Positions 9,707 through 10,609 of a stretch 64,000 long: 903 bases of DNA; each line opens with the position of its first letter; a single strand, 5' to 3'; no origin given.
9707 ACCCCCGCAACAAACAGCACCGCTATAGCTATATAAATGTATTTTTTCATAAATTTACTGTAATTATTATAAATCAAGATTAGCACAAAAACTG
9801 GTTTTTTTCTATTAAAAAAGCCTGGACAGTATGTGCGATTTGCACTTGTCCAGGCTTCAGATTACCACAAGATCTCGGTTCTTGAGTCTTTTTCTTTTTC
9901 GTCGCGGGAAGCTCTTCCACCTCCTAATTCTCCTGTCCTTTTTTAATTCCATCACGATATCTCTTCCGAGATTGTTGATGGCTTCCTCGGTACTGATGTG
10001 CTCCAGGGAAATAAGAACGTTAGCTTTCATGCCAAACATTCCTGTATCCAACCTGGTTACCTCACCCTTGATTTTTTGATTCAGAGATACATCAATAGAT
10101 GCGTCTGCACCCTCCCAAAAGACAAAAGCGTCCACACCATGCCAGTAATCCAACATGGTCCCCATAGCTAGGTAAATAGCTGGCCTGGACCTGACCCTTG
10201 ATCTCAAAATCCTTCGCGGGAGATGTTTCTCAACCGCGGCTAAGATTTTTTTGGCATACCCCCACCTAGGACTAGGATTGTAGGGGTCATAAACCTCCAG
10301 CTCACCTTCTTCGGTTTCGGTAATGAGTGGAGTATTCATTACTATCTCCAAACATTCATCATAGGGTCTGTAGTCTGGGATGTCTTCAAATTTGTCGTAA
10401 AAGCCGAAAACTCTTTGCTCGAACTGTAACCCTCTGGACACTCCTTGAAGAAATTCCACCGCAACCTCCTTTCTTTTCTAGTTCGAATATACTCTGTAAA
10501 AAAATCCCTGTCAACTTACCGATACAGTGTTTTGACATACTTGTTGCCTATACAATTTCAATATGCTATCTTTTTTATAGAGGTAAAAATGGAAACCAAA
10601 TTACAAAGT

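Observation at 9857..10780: Second GC-elevated islet: divergent XRE regulator plus unknown 200-aa protein, with strong SD and a GTG start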

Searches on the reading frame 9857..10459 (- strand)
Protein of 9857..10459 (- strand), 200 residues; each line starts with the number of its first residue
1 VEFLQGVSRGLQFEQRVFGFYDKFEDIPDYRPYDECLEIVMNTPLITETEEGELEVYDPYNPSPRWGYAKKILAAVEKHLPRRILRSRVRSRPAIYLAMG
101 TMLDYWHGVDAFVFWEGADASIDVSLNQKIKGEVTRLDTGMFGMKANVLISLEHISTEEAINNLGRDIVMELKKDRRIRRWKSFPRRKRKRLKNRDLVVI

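Call 8: search_protein_families(library=pfam, proteins=[window:9857-10459:-], max_evalue=1)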
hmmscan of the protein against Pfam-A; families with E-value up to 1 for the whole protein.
window:9857-10459:- (200 aa): 0 families

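Call 9: search_protein_families(library=padloc, proteins=[window:9857-10459:-], max_evalue=1)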
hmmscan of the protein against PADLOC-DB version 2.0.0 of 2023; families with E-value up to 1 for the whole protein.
window:9857-10459:- (200 aa): 0 families

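Call 10: search_protein_families(library=phrogs, proteins=[window:9857-10459:-], max_evalue=1)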
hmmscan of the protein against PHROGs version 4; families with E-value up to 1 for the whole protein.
window:9857-10459:- (200 aa): 0 families

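Call 11: search_protein_families(library=ncbifam, proteins=[window:9857-10459:-], max_evalue=1)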
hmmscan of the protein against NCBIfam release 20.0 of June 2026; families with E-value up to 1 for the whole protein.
window:9857-10459:- (200 aa): 1 family
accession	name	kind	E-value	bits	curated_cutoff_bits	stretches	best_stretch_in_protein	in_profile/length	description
NF006882.0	PRK09375.2-3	equivalog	0.1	11.2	561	1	98-139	224-265/447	quinolinate synthase NadA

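Call 12: find_homologous_proteins(query=window:9857-10459:-, max_evalue=0.01)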
Query window:9857-10459:- (200 aa): 2 proteins with E <= 0.01 among 147 candidates.
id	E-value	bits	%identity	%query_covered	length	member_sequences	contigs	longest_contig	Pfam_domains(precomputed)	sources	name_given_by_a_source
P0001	8.0e-131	452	100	100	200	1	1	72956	-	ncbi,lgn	ncbi:MAG: hypothetical protein V4690_03340 [Patescibacteria group bacterium]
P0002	1.8e-106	372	82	100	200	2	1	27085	-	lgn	-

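Call 13: search_solved_structures(query=window:9857-10459:-, max_evalue=10)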
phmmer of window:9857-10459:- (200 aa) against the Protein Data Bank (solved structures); distinct sequences matched with E-value up to 10: 0.

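Call 14: find_encoding_contigs(protein=P0002, flank=10000)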
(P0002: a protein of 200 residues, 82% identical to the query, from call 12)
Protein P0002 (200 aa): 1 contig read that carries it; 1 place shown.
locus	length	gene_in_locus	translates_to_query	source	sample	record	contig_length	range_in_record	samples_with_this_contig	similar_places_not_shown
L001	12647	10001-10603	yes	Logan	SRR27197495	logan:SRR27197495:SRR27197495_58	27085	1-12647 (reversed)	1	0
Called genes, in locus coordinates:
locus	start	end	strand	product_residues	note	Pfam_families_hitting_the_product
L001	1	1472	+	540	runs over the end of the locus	PF00535:Glycos_transf_2, PF13489:Methyltransf_23, PF13649:Methyltransf_25 (weak), PF08241:Methyltransf_11, PF08242:Methyltransf_12 (weak)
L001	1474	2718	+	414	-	PF08323:Glyco_transf_5 (weak), PF20706:GT4-conflict (faint), PF13439:Glyco_transf_4, PF13477:Glyco_trans_4_2, PF13579:Glyco_trans_4_4, PF00534:Glycos_transf_1, PF13692:Glyco_trans_1_4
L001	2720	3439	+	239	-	PF08242:Methyltransf_12, PF13649:Methyltransf_25 (weak)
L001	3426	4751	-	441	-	PF01943:Polysacc_synt, PF13440:Polysacc_synt_3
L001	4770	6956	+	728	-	PF04932:Wzy_C, PF13181:TPR_8 (faint), PF13428:TPR_14 (faint), PF14559:TPR_19 (faint), PF14561:TPR_20 (weak)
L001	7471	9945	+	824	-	PF07517:SecA_DEAD, PF01043:SecA_PP_bind, PF21090:P-loop_SecA, PF07516:SecA_SW, PF02810:SEC-C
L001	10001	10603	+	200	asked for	-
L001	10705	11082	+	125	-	PF00085:Thioredoxin (weak)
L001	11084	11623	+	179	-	PF02600:DsbB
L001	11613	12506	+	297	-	PF03690:MYG1_exonuc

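Call 15: find_encoding_contigs(protein=P0001, flank=10000)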
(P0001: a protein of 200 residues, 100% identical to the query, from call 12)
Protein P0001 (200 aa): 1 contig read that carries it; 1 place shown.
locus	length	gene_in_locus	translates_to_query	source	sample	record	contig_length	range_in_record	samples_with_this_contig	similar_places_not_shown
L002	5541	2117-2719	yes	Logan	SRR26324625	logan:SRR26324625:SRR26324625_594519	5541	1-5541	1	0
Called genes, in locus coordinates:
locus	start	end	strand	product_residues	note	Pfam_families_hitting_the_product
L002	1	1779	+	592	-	?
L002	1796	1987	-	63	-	-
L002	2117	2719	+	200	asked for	-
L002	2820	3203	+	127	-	PF00085:Thioredoxin (weak)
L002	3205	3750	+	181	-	PF02600:DsbB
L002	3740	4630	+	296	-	PF03690:MYG1_exonuc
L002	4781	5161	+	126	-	PF04977:DivIC (weak)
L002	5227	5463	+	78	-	PF00462:Glutaredoxin, PF13417:GST_N_3 (weak)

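Call 24: search_protein_representatives(alignment_id=A1)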
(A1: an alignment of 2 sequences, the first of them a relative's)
Query: 2 sequences, 200 profile positions. Proteins with E-value up to 0.001 (for the whole library): 58; up to 1e-10: 21; up to 1e-30: 1. The best 58 are listed.
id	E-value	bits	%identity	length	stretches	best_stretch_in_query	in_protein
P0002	1.3e-130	449.3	-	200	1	1-200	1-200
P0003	2.9e-29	118.4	-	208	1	7-186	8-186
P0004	3.4e-29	118.2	-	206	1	7-190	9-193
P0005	3.0e-24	102.0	-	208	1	7-188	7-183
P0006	1.7e-23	99.6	-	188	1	9-197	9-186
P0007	1.4e-22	96.6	-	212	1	7-198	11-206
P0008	4.7e-19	85.1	-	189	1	9-183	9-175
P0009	2.1e-17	79.7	-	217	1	7-179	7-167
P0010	1.0e-16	77.4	-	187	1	10-152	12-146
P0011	2.2e-15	73.1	-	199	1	25-181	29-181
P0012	3.2e-14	69.3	-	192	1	8-191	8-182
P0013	8.5e-14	67.9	-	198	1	3-182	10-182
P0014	1.5e-13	67.1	-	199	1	7-188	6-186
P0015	9.3e-13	64.5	-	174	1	1-157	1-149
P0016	1.9e-12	63.5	-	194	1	2-189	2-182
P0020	2.4e-11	59.9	-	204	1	6-191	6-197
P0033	1.0e-07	48.0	-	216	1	8-156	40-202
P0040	2.3e-06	43.7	-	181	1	9-132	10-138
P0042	6.0e-06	42.3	-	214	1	55-135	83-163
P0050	1.1e-04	38.2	-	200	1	56-178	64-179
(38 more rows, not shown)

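Call 26: predict_structure(alignment_id=A1)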
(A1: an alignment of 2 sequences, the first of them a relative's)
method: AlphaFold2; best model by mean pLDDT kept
length: 200 residues; sequences in the alignment: 2
mean_pLDDT: 41.9   pTM: 0.35
mean pLDDT of the five models: 41.9, 40.2, 34.2, 33.0, 33.0
residues with pLDDT >= 90: 0; 70-90: 2; 50-70: 47; < 50: 151
segments of 3 or more residues with pLDDT < 50: 1-119, 123-127, 139-146, 177-190
pLDDT, mean of each block of 10 residues (from residue 1): 29 34 33 38 34 35 32 42 33 39 32 40 48 52 49 67 56 51 37 56
secondary structure, 60 per line:
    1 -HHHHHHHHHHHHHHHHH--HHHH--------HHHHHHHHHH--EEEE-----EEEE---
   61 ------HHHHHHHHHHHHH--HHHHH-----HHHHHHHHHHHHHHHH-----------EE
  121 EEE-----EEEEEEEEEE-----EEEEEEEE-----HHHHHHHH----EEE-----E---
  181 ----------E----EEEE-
elements in order: H2-18 H21-24 H33-42 E45-48 E54-57 H67-79 H82-86 H92-107 E119-123 E129-138 E144-151 H157-164 E169-171 E196-199

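Call 27: search_protein_families(library=pfam, alignment_id=A3, max_evalue=0.1)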
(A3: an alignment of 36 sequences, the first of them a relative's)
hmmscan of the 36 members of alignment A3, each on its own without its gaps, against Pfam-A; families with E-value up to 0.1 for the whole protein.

A. member 1, P0001 (200 aa): 0 families

B. families by the number of members that match (of 36 scanned): 6 families
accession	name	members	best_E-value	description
PF00559.22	Vif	1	0.0012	Retroviral Vif (Viral infectivity) protein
PF22853.1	TelK_N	1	0.0096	Protelomerase TelK-like N-terminal domain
PF18597.7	SH3_19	1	0.014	Myosin X N-terminal SH3 domain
PF22366.1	NDH2_C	1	0.056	NDH2 C-terminal domain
PF04844.18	Ovate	1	0.077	Transcriptional repressor, ovate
PF00249.37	Myb_DNA-binding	1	0.093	Myb-like DNA-binding domain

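Call 28: find_homologous_proteins(query=A3, max_evalue=0.001)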
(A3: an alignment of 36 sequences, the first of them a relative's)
Query A3 (36 sequences) (200 aa, profile of the alignment): 7 proteins with E <= 0.001 among 2483 candidates.
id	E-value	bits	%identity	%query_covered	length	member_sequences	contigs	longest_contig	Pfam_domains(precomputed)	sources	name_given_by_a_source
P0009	2.4e-62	228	35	85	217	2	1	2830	-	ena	-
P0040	4.0e-54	201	26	87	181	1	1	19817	-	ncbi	-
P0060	4.0e-52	195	35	61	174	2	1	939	-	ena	-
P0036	4.9e-52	194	33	58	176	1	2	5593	-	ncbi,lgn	ncbi:MAG: hypothetical protein ABL899_02325 [Nitrospira sp.]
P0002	3.5e-50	188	82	100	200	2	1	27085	-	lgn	-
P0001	8.8e-49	184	100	100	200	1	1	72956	-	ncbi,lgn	ncbi:MAG: hypothetical protein V4690_03340 [Patescibacteria group bacterium]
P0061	5.7e-46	175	31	47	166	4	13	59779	-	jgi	-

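Call 30: find_encoding_contigs(protein=P0061, flank=6000, max_places=4)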
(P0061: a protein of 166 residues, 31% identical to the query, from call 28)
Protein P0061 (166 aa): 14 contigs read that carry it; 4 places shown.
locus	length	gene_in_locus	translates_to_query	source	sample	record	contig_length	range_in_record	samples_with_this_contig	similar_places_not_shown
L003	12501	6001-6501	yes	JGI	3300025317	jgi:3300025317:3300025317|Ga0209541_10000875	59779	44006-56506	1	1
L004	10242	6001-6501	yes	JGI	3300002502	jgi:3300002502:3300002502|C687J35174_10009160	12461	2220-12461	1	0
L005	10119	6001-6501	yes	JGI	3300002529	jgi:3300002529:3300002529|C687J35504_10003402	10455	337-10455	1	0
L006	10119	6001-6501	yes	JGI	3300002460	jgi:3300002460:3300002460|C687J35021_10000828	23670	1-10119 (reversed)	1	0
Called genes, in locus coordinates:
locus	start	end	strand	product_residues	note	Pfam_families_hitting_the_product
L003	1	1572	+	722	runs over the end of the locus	PF04932:Wzy_C, PF13424:TPR_12 (faint), PF21033:RMD1-3 (faint), PF23914:TPR_CcmH_CycH (faint), PF25062:ARM_TT21_N (faint), PF13181:TPR_8 (faint), PF13428:TPR_14 (faint), PF14559:TPR_19 (weak), +7 more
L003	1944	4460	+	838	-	PF07517:SecA_DEAD, PF01043:SecA_PP_bind, PF21090:P-loop_SecA, PF07516:SecA_SW, PF02810:SEC-C (weak)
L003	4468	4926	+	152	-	-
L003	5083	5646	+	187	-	PF20803:PaaX_M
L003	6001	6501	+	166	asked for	-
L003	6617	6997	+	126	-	PF00085:Thioredoxin (weak)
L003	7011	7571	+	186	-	PF02600:DsbB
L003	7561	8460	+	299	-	PF03690:MYG1_exonuc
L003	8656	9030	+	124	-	PF04977:DivIC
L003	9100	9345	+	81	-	PF00462:Glutaredoxin, PF13417:GST_N_3 (weak)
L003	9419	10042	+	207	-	PF13936:HTH_38 (weak)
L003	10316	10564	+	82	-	-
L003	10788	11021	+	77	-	-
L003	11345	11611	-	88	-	-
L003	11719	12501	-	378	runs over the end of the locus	PF00534:Glycos_transf_1, PF13692:Glyco_trans_1_4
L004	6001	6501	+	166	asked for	-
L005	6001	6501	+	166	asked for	-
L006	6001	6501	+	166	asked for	-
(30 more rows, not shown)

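Call 31: find_encoding_contigs(protein=P0040, flank=6000, max_places=3)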
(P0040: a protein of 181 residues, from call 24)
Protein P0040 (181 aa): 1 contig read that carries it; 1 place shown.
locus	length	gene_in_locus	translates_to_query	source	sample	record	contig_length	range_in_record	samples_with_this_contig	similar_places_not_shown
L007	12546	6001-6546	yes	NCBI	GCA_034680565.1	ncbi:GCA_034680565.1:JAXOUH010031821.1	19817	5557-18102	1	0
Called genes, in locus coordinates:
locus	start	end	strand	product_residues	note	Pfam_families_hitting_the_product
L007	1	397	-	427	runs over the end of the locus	PF01943:Polysacc_synt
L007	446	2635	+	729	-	PF04932:Wzy_C, PF21033:RMD1-3 (faint), PF13174:TPR_6 (faint), PF13429:TPR_15 (faint), PF13432:TPR_16 (faint), PF23914:TPR_CcmH_CycH (faint), PF25062:ARM_TT21_N (faint), PF14559:TPR_19 (weak), +9 more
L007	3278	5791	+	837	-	PF07517:SecA_DEAD, PF01043:SecA_PP_bind, PF21090:P-loop_SecA, PF07516:SecA_SW, PF02810:SEC-C (weak)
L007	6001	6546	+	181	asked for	-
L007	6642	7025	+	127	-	PF00085:Thioredoxin (weak)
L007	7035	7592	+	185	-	PF02600:DsbB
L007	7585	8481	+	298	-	PF03690:MYG1_exonuc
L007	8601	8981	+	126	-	PF04977:DivIC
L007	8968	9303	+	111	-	PF00462:Glutaredoxin, PF13417:GST_N_3 (weak)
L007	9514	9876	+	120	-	-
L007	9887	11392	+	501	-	PF00091:Tubulin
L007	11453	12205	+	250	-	-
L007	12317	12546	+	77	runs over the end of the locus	-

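Call 32: find_encoding_contigs(protein=P0003, flank=6000, max_places=3)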
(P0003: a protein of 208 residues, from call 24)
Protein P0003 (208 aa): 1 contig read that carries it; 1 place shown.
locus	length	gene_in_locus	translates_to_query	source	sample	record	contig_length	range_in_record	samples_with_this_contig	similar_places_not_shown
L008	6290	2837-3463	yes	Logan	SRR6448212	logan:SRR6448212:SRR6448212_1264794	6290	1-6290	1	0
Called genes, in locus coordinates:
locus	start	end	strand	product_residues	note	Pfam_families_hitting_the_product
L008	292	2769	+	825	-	PF07517:SecA_DEAD, PF01043:SecA_PP_bind, PF21090:P-loop_SecA, PF07516:SecA_SW, PF02810:SEC-C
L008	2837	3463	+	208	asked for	-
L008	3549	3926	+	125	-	PF00085:Thioredoxin (weak)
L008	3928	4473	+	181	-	PF02600:DsbB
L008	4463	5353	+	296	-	PF03690:MYG1_exonuc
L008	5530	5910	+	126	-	PF04977:DivIC (weak)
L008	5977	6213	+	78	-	PF05768:Glrx-like (weak), PF00462:Glutaredoxin, PF13417:GST_N_3 (weak)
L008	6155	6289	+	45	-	?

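Call 36: find_related_loci(query=A4, collection=genome_contigs, flank=5000)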
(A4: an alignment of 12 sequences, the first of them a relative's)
Query A4 (200 aa) in genome_contigs; peptide patterns used: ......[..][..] (x = any residue, [..] = any of these).
236 stretches matched a pattern; 5 encode a relative of the query (tblastn E <= 1e-3); 5 distinct loci.
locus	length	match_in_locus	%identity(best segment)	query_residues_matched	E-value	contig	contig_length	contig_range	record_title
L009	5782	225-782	32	10-197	4e-21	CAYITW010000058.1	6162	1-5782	MAG TPA_asm: uncultured Candidatus Saccharibacteria bacterium isolate ERP119705_co5_455 genome assembly, contig: NODE_17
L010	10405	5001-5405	35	1-129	3e-16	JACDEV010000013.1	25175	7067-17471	MAG: Patescibacteria group bacterium isolate MGR_bin369 SD2903_NODE_227_length_25175_cov_1.401070, whole genome shotgun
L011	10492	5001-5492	34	7-176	8e-15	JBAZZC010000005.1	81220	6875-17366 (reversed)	MAG: Candidatus Paceibacterota bacterium isolate SO_2017_GW1_97 NODE_1827_length_81220_cov_1.506789_OW334_2017, whole ge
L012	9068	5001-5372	34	9-129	1e-11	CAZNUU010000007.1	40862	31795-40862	MAG TPA_asm: uncultured Candidatus Saccharibacteria bacterium isolate SRP273308_co1_7 genome assembly, contig: NODE_903_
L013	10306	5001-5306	31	57-150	3e-7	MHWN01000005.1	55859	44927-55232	MAG: Candidatus Zambryskibacteria bacterium RIFCSPLOWO2_02_FULL_39_26 rifcsplowo2_02_scaffold_1354, whole genome shotgun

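Call 40: predict_structure(alignment_id=A3)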
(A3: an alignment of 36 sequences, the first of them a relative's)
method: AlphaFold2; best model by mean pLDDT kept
length: 200 residues; sequences in the alignment: 36
mean_pLDDT: 85.9   pTM: 0.81
mean pLDDT of the five models: 85.9, 85.8, 84.2, 83.7, 83.4
residues with pLDDT >= 90: 127; 70-90: 44; 50-70: 14; < 50: 15
segments of 3 or more residues with pLDDT < 50: 133-143, 198-200
pLDDT, mean of each block of 10 residues (from residue 1): 71 90 88 96 94 96 96 97 75 95 94 96 81 46 72 95 97 93 83 62
secondary structure, 60 per line:
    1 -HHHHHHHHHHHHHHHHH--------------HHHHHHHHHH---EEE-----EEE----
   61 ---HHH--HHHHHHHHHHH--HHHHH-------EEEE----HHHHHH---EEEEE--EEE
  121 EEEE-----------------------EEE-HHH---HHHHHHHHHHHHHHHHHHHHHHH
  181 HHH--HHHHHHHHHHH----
elements in order: H2-18 H33-42 E46-48 E54-56 H69-79 H82-86 E94-97 H102-107 E111-115 E118-124 E148-150 H158-183 H186-196

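Call 46: search_solved_structures(query=A3, max_evalue=10, show_alignments=2)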
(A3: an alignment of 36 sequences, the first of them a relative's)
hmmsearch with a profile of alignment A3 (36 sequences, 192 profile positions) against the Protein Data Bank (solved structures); distinct sequences matched with E-value up to 10: 6.
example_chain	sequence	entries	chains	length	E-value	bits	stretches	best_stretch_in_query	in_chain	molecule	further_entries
4gfb_A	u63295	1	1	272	0.57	13.1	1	64-114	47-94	DNA-binding protein RAP1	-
7s2x_A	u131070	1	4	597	0.73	12.7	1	11-68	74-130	SalC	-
1ign_A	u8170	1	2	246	0.77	12.7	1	64-114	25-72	PROTEIN (RAP1)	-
3ukg_A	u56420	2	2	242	0.83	12.6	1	64-114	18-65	DNA-binding protein RAP1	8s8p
6ldm_A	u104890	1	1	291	1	12.3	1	64-114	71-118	DNA-binding protein RAP1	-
9hb9_A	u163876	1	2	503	2.4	11.1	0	14-63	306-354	MoFe nitrogenase subunit D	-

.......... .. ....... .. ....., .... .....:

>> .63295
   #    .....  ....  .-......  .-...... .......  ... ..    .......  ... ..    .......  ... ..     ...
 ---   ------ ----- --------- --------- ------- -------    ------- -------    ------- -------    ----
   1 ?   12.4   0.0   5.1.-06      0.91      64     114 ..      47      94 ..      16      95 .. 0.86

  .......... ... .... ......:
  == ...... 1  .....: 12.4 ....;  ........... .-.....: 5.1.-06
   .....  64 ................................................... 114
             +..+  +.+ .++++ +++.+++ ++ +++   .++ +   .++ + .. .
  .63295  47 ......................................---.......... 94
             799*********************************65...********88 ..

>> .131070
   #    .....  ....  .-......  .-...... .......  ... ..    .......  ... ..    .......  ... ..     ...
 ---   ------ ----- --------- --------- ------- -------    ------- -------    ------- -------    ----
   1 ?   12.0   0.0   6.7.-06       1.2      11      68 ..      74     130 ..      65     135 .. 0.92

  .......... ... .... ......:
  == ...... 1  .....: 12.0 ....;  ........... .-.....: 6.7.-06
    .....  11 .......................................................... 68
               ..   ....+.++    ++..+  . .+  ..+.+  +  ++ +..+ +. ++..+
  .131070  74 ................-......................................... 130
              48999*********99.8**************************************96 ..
